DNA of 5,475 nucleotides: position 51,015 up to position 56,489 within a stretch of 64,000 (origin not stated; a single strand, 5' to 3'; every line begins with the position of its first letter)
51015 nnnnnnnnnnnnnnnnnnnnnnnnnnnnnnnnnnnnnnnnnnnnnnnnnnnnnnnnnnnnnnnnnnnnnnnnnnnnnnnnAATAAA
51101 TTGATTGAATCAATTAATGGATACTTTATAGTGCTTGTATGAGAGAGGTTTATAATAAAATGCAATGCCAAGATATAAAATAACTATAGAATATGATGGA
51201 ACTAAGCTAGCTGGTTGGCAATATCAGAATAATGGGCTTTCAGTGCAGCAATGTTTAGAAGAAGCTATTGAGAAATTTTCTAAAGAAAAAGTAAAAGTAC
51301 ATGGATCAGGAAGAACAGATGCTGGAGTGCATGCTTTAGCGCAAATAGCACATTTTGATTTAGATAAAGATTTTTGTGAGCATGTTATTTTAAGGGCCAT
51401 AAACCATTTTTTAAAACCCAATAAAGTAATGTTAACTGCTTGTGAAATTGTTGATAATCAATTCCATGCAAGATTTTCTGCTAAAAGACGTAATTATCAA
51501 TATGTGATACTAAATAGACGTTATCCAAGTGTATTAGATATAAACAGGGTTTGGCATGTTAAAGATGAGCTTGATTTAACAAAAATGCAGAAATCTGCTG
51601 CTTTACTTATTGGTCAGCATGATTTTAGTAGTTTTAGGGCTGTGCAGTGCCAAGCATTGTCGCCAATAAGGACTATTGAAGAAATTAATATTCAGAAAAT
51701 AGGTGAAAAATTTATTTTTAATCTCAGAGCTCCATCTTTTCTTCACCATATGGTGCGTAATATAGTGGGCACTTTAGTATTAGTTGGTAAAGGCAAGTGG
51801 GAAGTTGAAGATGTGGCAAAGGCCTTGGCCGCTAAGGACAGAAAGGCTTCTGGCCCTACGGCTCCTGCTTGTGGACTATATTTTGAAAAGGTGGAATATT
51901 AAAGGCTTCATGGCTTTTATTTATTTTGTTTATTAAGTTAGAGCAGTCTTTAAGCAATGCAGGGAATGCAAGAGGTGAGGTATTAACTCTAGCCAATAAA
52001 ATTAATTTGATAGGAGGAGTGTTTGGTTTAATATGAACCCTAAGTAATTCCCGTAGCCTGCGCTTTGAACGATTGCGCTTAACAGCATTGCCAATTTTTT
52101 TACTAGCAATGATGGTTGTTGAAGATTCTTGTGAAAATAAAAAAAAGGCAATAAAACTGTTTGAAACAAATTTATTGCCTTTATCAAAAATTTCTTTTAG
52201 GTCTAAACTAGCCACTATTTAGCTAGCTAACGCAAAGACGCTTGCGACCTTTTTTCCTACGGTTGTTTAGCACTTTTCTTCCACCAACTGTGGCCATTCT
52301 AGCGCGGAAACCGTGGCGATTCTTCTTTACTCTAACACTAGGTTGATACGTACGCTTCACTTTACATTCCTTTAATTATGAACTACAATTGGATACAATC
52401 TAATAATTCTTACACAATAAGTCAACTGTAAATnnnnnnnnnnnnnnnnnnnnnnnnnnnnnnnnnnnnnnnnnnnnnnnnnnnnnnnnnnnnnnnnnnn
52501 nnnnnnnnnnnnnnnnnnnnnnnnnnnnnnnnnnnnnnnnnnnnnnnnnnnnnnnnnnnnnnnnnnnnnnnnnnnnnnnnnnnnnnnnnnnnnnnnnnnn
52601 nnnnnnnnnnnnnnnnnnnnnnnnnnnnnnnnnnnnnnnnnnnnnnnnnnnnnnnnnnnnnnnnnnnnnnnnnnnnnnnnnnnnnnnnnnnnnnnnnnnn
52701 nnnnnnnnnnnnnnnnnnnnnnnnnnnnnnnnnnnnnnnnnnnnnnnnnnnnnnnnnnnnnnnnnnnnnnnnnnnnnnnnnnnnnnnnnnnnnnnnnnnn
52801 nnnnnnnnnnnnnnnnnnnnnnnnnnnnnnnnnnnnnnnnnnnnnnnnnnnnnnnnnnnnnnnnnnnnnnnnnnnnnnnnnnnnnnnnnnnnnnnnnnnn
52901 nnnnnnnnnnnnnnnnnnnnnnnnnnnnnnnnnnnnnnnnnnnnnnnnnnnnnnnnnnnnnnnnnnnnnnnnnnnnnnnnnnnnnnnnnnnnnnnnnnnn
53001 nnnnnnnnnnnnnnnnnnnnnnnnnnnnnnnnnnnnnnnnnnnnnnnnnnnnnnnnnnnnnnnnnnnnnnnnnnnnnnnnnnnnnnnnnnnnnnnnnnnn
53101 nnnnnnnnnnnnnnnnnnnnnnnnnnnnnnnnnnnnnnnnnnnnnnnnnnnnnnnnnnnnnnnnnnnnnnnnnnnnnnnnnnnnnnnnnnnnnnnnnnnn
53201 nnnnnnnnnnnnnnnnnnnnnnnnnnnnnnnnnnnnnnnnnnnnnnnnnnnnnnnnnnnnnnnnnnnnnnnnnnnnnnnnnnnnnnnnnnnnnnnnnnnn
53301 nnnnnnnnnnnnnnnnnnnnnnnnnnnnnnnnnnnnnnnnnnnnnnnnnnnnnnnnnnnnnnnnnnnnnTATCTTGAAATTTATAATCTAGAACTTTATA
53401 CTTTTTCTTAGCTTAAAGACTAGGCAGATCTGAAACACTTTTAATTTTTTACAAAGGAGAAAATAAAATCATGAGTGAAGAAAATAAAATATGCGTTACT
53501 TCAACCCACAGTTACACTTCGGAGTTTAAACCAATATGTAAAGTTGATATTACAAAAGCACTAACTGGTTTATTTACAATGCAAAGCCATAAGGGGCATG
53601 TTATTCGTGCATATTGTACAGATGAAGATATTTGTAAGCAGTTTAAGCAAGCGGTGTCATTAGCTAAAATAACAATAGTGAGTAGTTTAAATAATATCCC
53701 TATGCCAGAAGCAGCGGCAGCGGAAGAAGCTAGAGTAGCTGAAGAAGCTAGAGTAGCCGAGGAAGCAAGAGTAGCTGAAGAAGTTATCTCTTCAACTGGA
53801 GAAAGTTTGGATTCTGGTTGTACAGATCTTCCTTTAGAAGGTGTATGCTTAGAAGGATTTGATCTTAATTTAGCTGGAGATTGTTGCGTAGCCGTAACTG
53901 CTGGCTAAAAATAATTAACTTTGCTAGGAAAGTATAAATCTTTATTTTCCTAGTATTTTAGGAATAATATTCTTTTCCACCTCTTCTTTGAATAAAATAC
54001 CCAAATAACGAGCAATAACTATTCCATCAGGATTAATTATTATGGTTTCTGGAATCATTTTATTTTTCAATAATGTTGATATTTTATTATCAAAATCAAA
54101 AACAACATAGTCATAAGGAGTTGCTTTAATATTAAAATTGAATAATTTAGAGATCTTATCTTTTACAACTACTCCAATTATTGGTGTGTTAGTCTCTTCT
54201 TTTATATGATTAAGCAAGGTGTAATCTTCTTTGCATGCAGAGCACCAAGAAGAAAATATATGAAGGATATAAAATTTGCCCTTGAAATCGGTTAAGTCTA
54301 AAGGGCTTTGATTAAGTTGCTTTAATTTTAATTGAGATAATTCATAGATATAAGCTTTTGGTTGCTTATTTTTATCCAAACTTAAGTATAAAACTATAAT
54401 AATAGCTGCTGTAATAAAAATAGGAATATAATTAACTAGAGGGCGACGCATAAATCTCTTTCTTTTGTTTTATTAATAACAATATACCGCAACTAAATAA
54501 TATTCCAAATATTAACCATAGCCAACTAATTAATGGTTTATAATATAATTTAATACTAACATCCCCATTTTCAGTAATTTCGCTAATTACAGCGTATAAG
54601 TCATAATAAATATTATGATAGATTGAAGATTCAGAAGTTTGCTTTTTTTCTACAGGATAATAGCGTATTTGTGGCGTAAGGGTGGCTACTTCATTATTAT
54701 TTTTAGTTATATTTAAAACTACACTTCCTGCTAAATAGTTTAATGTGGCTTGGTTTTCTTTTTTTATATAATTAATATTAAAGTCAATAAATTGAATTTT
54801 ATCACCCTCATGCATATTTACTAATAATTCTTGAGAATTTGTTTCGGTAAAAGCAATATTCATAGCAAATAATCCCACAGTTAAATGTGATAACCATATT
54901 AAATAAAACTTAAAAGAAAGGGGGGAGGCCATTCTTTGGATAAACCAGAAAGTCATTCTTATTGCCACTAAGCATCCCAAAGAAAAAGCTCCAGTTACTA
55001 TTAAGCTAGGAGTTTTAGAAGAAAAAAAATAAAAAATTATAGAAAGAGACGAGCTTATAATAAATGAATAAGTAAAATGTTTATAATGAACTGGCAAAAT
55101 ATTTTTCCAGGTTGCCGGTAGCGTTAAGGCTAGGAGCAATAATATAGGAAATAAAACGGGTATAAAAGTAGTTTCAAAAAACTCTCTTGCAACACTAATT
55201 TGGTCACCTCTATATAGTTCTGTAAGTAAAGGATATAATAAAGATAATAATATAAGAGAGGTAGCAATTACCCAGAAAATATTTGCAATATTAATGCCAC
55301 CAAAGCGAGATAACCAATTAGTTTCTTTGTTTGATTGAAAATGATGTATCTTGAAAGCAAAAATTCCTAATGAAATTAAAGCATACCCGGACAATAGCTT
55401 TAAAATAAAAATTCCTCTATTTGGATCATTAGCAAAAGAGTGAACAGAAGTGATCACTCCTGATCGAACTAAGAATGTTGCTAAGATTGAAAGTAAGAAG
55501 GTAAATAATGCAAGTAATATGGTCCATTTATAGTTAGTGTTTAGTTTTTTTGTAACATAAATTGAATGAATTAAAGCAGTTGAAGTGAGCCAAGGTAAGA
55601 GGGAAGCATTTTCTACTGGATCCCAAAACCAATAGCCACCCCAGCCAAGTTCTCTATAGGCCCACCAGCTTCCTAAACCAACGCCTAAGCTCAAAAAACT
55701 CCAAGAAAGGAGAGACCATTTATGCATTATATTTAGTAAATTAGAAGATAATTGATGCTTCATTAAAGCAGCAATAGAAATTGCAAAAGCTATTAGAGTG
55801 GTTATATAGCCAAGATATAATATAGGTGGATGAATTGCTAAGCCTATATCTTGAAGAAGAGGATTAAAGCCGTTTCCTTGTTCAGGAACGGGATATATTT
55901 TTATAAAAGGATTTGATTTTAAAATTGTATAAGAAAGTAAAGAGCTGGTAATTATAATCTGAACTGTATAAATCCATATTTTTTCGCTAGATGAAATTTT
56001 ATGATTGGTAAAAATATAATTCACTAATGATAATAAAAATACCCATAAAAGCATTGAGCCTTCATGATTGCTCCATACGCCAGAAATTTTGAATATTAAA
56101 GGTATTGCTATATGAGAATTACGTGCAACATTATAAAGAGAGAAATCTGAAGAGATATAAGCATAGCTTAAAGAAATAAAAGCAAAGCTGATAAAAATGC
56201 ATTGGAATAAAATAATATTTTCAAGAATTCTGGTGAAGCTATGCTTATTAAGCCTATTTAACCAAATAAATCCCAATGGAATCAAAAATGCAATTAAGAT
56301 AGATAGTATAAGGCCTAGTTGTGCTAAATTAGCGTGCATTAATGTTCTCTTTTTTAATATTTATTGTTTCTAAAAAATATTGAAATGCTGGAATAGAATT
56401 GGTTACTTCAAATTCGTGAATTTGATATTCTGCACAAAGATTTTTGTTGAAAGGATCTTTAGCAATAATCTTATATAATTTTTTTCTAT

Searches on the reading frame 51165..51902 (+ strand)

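Call 59: search_protein_families(library=pfam, proteins=[window:51165-51902:+], max_evalue=0.00001)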
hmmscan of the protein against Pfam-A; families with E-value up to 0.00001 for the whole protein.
window:51165-51902:+ (245 aa): 1 family
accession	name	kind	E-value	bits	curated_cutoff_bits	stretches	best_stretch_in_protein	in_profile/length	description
PF01416.25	PseudoU_synth_1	-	6.6e-45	152.5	23.3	2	145-245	2-107/108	tRNA pseudouridine synthase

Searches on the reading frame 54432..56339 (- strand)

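Call 59: search_protein_families(library=pfam, proteins=[window:54432-56339:-], max_evalue=0.00001)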
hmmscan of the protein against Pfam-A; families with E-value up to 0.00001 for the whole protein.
window:54432-56339:- (635 aa): 2 families
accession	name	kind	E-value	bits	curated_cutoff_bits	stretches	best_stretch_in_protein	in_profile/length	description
PF16327.10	CcmF_C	-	4.9e-50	171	28.7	1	316-622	4-320/323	Cytochrome c-type biogenesis protein CcmF C-terminal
PF01578.25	Cytochrom_C_asm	-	2e-42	145.7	29.9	1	89-293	1-206/212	Cytochrome C assembly protein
